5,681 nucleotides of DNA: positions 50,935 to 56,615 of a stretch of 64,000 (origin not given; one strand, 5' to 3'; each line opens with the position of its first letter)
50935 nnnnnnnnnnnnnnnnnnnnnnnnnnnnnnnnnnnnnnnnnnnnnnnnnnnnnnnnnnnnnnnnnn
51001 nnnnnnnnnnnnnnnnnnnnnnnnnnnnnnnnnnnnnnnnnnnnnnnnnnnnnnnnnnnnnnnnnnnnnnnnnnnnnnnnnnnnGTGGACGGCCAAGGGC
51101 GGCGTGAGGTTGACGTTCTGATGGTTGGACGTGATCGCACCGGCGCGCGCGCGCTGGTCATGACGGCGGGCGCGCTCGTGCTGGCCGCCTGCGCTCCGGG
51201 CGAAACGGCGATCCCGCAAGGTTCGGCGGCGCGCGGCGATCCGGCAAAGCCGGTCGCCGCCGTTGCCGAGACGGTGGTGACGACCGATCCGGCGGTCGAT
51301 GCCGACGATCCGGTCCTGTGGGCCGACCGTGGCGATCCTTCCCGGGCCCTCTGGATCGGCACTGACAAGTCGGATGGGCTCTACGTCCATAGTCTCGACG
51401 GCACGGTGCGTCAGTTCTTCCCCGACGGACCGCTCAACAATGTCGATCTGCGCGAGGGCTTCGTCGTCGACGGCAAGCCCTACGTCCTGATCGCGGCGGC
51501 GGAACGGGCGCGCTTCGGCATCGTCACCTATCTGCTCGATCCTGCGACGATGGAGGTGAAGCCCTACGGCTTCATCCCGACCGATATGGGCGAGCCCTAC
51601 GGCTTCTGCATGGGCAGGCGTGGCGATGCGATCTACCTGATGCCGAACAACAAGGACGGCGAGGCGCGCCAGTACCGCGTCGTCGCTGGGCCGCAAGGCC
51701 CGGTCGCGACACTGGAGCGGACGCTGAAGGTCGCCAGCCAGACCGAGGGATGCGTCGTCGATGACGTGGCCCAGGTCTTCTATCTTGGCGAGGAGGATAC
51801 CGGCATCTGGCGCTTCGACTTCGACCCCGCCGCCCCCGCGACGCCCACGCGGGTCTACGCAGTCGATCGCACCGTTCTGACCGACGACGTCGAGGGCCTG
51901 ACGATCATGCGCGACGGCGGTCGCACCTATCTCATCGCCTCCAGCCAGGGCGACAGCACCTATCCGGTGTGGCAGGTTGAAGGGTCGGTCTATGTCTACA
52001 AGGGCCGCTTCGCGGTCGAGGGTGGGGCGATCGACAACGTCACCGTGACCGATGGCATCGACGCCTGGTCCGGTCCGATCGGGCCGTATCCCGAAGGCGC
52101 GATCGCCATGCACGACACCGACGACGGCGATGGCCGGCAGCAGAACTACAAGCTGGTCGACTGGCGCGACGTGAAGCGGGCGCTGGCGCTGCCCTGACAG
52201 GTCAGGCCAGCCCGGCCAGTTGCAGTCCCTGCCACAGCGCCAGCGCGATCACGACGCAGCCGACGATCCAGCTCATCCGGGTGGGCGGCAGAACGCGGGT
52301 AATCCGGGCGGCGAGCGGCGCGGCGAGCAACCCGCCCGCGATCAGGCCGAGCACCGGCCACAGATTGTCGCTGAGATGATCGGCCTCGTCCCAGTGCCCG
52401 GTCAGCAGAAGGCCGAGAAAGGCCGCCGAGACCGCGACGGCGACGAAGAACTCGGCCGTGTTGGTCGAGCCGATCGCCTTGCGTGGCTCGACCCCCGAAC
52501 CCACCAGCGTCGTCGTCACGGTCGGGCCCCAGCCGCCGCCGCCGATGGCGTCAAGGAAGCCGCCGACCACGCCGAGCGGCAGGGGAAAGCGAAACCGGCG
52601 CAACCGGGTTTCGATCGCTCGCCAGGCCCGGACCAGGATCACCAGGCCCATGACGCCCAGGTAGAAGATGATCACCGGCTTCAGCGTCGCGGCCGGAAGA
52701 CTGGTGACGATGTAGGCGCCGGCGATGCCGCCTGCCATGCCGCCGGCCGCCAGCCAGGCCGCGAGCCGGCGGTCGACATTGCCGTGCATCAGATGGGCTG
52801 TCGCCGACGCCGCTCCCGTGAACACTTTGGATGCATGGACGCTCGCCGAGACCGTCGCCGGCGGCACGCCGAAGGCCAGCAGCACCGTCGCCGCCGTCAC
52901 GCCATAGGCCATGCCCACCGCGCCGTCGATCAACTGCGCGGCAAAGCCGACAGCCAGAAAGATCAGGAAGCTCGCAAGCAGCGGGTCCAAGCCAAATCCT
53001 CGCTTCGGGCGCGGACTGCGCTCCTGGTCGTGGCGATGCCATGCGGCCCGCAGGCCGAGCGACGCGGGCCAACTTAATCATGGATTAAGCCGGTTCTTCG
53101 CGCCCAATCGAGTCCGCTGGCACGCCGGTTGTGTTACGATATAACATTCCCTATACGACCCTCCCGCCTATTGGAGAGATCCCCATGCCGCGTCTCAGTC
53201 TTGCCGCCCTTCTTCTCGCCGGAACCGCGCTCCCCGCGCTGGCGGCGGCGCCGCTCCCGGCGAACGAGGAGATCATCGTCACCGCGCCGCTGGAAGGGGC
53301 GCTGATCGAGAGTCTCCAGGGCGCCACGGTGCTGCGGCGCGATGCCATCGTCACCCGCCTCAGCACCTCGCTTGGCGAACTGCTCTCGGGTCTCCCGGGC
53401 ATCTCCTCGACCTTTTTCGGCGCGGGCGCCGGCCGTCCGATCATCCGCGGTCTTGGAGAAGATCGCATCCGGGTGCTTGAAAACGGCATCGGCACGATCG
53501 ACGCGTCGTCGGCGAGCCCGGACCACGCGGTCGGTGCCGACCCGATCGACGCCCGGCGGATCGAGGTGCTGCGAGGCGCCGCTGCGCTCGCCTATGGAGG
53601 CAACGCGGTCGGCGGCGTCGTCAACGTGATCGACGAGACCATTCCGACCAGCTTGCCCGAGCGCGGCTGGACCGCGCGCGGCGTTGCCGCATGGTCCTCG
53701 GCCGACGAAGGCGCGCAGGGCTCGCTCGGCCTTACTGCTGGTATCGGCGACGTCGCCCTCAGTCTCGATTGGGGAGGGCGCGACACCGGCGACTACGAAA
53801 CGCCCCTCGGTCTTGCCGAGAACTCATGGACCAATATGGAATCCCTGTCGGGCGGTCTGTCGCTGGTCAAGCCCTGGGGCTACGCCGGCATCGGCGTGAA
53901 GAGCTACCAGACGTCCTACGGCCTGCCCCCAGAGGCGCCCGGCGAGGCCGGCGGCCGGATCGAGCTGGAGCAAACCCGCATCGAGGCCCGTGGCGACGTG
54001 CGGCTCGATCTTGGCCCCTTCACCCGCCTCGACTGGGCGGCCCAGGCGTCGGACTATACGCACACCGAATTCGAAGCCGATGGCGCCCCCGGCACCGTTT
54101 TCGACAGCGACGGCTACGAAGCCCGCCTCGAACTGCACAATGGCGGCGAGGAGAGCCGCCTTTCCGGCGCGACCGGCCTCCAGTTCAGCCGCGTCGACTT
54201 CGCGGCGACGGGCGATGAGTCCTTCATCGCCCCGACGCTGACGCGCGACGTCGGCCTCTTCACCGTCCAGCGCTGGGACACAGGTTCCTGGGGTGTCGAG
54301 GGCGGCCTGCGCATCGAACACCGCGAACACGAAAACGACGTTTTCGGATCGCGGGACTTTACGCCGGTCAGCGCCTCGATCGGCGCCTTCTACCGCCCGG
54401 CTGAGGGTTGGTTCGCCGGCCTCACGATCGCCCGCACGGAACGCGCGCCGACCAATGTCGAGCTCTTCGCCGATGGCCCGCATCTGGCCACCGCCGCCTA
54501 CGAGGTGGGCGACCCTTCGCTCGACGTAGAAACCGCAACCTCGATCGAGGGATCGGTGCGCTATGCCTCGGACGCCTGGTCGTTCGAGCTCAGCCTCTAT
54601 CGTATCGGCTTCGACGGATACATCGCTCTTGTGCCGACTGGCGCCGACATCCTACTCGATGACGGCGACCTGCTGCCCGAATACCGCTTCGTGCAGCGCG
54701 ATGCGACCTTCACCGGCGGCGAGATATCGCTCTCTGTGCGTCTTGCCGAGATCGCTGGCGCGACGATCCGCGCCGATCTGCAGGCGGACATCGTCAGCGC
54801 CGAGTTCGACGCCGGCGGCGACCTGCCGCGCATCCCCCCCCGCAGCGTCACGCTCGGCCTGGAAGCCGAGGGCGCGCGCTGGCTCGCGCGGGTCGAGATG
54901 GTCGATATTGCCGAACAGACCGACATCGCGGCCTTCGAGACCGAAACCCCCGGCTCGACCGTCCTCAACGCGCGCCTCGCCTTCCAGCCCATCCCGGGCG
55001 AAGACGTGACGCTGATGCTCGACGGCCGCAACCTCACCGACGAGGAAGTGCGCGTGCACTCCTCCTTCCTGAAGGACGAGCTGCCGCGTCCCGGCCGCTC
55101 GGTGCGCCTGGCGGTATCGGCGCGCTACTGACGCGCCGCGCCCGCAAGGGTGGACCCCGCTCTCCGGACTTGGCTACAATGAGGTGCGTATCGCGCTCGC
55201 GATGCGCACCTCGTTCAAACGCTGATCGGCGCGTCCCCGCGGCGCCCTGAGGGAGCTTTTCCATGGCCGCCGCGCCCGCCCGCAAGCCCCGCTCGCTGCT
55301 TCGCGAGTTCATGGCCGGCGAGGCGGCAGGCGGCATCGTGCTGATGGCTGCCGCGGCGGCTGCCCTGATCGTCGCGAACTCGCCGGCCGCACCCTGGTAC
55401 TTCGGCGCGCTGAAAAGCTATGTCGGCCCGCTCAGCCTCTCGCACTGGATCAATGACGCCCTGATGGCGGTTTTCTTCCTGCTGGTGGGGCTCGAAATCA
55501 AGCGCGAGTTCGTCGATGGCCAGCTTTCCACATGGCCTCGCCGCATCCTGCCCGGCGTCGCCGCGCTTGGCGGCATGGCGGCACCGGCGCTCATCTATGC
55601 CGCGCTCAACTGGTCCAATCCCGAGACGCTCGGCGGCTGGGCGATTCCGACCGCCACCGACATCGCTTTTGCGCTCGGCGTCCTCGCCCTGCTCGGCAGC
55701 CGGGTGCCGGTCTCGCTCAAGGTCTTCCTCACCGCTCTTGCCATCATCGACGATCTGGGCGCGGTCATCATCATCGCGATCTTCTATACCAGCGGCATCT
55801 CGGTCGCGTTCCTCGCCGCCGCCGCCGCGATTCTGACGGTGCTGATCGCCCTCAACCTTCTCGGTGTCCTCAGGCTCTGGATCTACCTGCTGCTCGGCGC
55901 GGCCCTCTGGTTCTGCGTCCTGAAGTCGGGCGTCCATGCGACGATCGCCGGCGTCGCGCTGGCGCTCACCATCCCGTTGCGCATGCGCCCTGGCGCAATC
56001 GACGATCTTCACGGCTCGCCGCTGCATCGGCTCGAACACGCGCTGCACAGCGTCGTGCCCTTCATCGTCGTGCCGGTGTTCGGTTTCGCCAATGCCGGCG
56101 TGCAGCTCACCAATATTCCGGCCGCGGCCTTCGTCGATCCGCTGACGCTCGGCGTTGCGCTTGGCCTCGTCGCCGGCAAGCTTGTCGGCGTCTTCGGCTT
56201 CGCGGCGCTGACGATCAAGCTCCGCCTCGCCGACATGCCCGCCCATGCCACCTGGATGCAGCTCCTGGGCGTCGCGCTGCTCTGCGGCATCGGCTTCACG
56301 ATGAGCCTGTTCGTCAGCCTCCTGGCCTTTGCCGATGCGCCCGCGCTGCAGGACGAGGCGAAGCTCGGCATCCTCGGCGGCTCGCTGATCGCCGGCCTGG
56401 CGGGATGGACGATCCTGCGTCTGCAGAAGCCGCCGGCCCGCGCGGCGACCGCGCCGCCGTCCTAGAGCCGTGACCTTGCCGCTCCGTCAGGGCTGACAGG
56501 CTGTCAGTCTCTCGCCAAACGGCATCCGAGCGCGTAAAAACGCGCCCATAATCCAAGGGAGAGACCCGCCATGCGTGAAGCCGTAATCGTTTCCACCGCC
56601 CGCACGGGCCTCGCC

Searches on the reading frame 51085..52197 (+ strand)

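Call 94: search_protein_families(library=pfam, proteins=[window:51085-52197:+], max_evalue=0.00001)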
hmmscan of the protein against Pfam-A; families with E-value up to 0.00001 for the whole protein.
window:51085-52197:+ (370 aa): 1 family
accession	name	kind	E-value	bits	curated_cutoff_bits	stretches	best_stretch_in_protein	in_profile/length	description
PF02333.21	Phytase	-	8.8e-56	189.9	21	1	31-367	8-357/375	Phytase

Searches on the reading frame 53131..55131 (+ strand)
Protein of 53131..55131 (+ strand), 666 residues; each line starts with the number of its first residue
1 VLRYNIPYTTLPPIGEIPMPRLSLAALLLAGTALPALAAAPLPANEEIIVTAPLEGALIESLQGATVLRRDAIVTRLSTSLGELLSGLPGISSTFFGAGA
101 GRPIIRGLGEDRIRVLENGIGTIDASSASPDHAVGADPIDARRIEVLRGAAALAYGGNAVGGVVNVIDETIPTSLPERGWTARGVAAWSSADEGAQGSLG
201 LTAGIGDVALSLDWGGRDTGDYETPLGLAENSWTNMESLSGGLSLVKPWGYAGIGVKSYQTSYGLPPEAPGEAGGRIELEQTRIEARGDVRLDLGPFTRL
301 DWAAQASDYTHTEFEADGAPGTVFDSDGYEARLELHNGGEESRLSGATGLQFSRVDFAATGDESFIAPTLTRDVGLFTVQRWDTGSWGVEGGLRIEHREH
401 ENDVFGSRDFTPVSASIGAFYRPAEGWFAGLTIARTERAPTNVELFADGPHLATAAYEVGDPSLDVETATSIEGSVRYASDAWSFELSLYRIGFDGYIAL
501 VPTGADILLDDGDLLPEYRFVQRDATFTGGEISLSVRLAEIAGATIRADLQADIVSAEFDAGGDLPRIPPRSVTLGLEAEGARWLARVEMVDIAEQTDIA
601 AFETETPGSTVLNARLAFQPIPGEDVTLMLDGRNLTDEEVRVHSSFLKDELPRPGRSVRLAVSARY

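Call 94: search_protein_families(library=pfam, proteins=[window:53131-55131:+], max_evalue=0.00001)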
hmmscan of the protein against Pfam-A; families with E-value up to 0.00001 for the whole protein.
window:53131-55131:+ (666 aa): 2 families
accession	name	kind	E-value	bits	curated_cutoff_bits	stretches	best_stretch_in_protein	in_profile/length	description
PF00593.30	TonB_dep_Rec_b-barrel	-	7.9e-34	118.7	27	1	283-635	60-436/436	TonB dependent receptor-like, beta-barrel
PF07715.20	Plug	-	9.4e-18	65.1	23.9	1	60-163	4-107/107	TonB-dependent Receptor Plug Domain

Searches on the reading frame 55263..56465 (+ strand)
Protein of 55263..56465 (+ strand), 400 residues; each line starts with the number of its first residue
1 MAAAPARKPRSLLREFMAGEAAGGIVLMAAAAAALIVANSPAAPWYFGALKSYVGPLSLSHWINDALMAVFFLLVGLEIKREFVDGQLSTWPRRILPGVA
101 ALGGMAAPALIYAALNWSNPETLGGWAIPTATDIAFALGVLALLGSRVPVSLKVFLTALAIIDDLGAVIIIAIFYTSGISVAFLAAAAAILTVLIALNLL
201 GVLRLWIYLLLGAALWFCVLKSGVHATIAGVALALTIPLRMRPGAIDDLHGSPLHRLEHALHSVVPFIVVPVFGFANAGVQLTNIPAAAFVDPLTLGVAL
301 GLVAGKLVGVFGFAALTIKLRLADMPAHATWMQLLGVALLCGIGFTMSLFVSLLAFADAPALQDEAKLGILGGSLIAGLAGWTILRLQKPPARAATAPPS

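Call 95: search_protein_families(library=pfam, proteins=[window:55263-56465:+], max_evalue=0.00001)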
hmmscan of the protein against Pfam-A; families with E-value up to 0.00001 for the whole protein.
window:55263-56465:+ (400 aa): 1 family
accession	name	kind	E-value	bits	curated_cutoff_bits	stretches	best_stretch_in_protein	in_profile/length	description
PF06965.17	Na_H_antiport_1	-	3.4e-140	467.6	23.5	1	15-385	2-374/374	Na+/H+ antiporter 1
